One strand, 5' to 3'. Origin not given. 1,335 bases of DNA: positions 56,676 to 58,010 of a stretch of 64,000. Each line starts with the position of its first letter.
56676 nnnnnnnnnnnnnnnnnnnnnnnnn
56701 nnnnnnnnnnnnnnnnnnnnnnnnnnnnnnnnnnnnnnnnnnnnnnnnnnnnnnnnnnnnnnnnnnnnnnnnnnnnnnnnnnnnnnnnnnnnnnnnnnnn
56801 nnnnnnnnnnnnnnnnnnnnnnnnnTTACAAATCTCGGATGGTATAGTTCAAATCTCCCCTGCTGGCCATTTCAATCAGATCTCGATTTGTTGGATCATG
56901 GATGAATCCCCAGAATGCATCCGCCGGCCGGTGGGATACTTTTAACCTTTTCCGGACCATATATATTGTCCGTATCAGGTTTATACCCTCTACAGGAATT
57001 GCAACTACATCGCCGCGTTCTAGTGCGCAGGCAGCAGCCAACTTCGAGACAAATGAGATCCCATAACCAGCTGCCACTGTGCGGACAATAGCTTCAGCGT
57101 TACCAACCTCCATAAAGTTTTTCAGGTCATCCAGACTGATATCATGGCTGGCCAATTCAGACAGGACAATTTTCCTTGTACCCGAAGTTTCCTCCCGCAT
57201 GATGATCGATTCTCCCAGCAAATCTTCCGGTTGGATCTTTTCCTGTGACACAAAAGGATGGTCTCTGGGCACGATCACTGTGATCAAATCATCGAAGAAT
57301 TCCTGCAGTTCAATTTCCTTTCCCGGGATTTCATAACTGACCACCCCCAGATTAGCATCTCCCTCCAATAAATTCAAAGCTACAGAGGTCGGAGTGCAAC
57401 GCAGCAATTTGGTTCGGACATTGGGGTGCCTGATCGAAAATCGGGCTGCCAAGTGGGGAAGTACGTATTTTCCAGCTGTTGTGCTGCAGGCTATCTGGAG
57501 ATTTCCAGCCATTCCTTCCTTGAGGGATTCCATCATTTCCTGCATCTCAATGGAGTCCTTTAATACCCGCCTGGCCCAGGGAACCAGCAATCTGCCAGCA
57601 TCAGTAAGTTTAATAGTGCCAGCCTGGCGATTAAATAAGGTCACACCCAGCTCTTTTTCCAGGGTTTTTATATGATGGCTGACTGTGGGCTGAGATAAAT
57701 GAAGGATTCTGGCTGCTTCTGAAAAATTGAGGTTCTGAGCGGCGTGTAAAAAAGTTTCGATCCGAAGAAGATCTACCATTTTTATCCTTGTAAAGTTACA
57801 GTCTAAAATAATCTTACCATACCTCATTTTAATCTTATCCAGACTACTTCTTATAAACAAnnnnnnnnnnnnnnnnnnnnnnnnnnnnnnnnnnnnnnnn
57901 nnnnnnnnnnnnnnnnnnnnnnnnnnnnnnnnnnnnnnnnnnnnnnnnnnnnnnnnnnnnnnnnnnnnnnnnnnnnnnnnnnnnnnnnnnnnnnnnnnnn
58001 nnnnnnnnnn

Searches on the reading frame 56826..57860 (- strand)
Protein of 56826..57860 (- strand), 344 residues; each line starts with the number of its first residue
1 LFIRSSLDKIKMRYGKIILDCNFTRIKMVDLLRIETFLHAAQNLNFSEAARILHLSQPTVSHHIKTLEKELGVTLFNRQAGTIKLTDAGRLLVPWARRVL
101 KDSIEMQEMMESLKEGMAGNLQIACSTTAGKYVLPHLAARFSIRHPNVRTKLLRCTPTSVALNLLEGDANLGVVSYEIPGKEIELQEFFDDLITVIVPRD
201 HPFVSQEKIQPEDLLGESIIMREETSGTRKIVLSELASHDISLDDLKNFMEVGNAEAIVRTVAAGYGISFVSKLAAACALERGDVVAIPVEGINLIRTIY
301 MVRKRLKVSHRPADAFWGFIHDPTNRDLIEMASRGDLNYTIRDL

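Call 62: search_protein_families(library=pfam, proteins=[window:56826-57860:-], max_evalue=0.00001)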
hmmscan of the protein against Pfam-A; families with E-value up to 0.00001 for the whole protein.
window:56826-57860:- (344 aa): 4 families
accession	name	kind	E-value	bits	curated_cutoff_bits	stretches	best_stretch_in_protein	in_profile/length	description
PF03466.25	LysR_substrate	-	3.1e-41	141.5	28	1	115-321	2-205/209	LysR substrate binding domain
PF00126.33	HTH_1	-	8e-21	74.2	26.6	1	33-90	3-60/60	Bacterial regulatory helix-turn-helix protein, lysR family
PF01022.26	HTH_5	-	6.1e-07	29.7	22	1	24-69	3-41/47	Bacterial regulatory protein, arsR family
PF12840.13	HTH_20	-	6.5e-06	26.5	27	0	32-69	7-44/51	Helix-turn-helix domain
